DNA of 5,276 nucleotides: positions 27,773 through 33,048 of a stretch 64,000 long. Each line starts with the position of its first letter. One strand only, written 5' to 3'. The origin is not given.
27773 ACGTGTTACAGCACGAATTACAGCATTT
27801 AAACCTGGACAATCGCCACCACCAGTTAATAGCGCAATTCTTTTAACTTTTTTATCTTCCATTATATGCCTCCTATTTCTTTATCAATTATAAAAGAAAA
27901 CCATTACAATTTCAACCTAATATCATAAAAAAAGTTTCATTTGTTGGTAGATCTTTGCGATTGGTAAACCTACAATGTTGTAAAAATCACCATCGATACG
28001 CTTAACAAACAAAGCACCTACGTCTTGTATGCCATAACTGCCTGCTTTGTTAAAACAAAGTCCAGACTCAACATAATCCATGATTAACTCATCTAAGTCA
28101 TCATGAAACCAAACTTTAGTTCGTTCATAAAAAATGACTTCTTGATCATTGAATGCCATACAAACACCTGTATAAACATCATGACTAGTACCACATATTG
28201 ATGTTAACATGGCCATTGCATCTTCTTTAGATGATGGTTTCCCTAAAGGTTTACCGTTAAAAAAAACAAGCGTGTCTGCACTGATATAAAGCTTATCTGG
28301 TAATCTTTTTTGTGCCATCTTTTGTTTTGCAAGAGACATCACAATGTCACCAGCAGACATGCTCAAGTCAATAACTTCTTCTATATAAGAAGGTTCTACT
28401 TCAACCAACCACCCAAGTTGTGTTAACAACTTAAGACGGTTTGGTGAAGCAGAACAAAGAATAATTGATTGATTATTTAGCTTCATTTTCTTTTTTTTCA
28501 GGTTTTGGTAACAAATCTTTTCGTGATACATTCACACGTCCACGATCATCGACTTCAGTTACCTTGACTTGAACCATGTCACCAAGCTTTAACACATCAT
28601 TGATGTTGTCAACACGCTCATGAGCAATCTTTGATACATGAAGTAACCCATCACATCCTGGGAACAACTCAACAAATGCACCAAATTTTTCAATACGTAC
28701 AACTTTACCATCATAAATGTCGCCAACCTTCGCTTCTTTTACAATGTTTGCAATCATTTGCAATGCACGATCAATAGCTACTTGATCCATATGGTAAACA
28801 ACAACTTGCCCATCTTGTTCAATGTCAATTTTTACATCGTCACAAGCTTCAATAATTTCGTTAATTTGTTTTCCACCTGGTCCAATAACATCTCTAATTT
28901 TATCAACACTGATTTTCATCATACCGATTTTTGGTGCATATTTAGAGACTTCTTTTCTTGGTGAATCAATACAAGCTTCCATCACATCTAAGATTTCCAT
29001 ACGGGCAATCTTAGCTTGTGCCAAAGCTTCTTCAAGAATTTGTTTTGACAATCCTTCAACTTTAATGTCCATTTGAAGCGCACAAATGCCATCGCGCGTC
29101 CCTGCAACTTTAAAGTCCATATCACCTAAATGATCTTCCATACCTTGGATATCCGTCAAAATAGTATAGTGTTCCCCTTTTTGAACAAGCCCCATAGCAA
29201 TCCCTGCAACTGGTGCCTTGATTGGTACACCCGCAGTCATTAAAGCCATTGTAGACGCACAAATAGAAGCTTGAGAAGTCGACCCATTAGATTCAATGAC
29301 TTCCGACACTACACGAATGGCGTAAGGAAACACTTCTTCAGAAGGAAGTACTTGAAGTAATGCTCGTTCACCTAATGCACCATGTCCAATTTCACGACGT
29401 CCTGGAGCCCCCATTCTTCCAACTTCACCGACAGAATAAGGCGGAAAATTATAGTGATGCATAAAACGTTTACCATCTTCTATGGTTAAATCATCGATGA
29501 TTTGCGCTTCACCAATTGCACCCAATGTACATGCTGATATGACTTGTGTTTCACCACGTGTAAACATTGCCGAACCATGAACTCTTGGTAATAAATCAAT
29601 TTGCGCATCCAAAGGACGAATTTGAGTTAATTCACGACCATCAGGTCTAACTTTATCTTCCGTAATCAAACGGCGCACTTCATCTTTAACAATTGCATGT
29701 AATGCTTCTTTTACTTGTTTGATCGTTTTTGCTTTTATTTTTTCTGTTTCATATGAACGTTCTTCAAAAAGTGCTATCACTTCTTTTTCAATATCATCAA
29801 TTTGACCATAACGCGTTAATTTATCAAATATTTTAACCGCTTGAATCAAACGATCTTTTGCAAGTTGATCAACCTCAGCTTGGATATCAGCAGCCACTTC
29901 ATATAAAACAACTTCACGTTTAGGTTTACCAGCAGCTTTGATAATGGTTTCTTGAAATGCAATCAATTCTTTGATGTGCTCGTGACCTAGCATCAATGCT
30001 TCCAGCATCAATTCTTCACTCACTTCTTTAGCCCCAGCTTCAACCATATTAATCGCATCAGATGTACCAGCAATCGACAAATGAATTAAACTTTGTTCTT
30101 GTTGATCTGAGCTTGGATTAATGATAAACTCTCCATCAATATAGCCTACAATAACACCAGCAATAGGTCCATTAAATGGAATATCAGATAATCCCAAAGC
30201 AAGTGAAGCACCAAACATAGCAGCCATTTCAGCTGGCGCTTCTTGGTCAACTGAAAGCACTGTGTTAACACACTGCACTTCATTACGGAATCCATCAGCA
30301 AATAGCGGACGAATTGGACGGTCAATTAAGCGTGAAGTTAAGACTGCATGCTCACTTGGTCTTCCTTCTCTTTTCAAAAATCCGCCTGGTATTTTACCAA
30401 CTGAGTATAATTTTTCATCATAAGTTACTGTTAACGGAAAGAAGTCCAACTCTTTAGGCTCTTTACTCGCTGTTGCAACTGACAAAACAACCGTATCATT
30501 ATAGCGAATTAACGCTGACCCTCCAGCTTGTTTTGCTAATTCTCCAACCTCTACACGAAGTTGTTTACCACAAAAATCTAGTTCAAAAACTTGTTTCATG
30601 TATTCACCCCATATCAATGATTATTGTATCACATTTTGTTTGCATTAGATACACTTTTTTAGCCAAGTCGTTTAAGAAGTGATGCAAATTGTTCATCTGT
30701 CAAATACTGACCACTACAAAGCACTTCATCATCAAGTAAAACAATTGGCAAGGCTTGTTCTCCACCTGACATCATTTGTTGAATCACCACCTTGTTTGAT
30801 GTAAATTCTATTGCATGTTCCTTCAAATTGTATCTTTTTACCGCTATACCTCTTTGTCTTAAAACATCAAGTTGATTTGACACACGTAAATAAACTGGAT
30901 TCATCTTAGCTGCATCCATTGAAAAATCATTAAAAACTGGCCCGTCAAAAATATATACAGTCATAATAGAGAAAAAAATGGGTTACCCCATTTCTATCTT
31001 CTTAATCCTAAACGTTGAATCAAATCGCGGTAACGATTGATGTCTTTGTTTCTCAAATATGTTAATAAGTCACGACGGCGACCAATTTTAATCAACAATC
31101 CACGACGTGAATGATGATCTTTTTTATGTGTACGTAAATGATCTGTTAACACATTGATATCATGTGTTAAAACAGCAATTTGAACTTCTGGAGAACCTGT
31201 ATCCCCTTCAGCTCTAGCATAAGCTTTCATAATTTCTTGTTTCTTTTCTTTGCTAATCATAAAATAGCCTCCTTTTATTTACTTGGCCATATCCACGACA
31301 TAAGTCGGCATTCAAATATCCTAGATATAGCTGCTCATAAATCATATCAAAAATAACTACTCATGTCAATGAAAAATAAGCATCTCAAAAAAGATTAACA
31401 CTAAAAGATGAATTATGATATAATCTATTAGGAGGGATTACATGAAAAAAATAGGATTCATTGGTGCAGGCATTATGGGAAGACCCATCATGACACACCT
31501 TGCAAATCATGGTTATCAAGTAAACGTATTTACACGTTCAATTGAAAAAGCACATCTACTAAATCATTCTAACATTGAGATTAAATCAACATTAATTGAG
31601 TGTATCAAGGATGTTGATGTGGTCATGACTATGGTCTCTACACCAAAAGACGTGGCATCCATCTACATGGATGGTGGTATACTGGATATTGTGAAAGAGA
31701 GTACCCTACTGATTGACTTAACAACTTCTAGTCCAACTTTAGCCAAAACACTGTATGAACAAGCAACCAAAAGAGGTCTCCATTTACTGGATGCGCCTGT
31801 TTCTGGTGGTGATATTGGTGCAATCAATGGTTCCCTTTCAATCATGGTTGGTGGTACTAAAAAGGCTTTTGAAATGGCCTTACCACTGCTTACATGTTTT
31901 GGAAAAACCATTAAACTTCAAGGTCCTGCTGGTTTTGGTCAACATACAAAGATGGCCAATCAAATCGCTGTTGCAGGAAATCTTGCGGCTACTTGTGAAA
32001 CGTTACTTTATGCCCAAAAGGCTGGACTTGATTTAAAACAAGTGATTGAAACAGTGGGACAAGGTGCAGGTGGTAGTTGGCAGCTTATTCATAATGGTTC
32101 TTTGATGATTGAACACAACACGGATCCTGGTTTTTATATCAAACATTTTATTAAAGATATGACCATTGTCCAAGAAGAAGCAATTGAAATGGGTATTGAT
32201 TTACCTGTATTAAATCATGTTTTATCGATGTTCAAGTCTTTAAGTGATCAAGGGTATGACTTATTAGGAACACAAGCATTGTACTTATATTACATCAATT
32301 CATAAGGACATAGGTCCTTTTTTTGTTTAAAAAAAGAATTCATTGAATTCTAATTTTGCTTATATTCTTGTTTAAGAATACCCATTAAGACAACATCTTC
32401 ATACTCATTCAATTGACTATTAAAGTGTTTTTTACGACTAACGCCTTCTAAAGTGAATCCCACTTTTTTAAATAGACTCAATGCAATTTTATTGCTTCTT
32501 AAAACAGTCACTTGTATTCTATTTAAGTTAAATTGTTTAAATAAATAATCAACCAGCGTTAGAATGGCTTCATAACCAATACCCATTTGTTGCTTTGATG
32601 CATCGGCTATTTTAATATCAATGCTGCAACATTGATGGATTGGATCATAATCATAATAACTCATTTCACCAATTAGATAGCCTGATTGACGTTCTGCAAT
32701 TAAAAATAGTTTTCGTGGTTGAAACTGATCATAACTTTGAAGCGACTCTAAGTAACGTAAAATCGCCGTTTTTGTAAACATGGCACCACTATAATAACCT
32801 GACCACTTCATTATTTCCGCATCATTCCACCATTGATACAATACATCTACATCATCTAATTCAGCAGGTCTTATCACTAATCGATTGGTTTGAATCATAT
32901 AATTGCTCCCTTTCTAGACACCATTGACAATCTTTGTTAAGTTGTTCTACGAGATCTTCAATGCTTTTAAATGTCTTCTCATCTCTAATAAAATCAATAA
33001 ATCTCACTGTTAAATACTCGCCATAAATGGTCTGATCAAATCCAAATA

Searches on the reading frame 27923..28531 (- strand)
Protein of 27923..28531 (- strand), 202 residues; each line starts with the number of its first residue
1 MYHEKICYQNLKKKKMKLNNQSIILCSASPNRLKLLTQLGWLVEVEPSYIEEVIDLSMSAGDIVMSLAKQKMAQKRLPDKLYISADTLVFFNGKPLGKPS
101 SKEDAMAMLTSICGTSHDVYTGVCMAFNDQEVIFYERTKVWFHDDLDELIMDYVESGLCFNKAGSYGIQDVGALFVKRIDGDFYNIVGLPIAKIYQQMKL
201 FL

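Call 64: search_protein_families(library=pfam, proteins=[window:27923-28531:-], max_evalue=0.00001)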
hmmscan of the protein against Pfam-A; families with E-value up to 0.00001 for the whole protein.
window:27923-28531:- (202 aa): 1 family
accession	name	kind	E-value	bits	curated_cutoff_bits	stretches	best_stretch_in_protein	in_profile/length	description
PF02545.19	Maf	-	8.4e-48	163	27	1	23-199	2-185/187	Maf-like protein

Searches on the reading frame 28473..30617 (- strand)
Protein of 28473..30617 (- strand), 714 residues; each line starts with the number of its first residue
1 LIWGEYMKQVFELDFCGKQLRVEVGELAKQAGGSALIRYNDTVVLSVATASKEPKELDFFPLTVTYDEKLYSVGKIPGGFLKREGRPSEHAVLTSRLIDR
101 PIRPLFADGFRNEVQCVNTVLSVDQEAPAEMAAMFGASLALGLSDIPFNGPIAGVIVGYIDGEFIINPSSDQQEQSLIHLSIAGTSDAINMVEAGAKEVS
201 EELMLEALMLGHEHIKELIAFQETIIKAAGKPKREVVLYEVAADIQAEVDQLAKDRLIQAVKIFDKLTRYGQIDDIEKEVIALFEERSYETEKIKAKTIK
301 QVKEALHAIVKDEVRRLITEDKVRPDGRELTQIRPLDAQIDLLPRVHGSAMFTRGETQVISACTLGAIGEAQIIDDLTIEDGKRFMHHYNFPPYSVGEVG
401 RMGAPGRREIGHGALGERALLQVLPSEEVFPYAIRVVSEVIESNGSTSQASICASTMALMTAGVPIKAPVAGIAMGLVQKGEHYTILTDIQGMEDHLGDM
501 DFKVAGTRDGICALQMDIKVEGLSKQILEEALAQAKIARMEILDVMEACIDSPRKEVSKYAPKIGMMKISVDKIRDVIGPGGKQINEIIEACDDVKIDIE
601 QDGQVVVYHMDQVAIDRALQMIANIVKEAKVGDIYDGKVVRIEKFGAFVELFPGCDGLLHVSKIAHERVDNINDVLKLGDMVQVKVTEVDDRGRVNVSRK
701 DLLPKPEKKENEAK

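Call 64: search_protein_families(library=pfam, proteins=[window:28473-30617:-], max_evalue=0.00001)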
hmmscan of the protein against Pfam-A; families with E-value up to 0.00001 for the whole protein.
window:28473-30617:- (714 aa): 5 families
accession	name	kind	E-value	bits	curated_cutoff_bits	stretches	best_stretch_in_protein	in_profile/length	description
PF01138.27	RNase_PH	-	3.1e-57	193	25.5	2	19-147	4-130/130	3' exoribonuclease family, domain 1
PF03725.20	RNase_PH_C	-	2.3e-22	79.1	20.8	2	150-213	1-66/67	3' exoribonuclease family, domain 2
PF00575.29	S1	-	4.1e-20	72.4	22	1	629-700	2-74/74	S1 RNA binding domain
PF03726.19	PNPase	-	5.6e-15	56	24.6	1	245-329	2-81/81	Polyribonucleotide nucleotidyltransferase, RNA binding domain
PF00013.35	KH_1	-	6.1e-07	29.5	21.5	1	567-623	4-65/66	KH domain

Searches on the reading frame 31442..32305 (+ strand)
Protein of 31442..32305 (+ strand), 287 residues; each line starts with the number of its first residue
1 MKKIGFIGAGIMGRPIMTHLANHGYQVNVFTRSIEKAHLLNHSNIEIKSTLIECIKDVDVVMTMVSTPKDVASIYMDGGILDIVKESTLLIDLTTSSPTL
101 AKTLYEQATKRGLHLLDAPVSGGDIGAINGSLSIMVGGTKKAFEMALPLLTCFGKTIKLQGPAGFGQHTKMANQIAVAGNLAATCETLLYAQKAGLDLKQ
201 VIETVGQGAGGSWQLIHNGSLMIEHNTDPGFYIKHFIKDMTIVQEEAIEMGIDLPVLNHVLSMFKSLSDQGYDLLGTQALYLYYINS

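Call 64: search_protein_families(library=pfam, proteins=[window:31442-32305:+], max_evalue=0.00001)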
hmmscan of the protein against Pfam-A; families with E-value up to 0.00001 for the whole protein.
window:31442-32305:+ (287 aa): 4 families
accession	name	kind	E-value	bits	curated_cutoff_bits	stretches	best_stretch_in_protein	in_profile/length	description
PF03446.21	NAD_binding_2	-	8.8e-47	159.5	21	1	3-158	1-157/161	NAD binding domain of 6-phosphogluconate dehydrogenase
PF14833.11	NAD_binding_11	-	7.9e-30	104.1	30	1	164-281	1-119/122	NAD-binding of NADP-dependent 3-hydroxyisobutyrate dehydrogenase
PF01488.26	Shikimate_DH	-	1.4e-08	35.3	24.3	1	2-94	13-112/138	Shikimate / quinate 5-dehydrogenase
PF03807.23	F420_oxidored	-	1.8e-07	32.1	21.6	1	3-72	1-73/94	NADP oxidoreductase coenzyme F420-dependent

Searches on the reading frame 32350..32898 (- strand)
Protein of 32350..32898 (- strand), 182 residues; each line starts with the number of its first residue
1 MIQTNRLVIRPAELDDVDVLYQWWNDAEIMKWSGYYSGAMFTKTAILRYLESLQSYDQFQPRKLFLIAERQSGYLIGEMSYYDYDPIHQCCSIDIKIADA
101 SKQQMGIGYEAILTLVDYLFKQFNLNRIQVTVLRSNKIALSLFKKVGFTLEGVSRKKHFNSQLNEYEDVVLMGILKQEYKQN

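Call 64: search_protein_families(library=pfam, proteins=[window:32350-32898:-], max_evalue=0.00001)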
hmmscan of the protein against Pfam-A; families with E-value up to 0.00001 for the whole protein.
window:32350-32898:- (182 aa): 4 families
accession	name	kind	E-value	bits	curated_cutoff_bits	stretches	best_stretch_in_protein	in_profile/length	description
PF13302.13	Acetyltransf_3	-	3.9e-20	73.4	25.4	1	6-149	1-138/138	Acetyltransferase (GNAT) domain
PF13420.13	Acetyltransf_4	-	2.3e-10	41.2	24.3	1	9-158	1-144/155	Acetyltransferase (GNAT) domain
PF00583.31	Acetyltransf_1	-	2.9e-08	34.4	20.7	1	52-148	27-116/116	Acetyltransferase (GNAT) family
PF13523.12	Acetyltransf_8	-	9.9e-08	32.2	27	1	15-152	4-141/145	Acetyltransferase (GNAT) domain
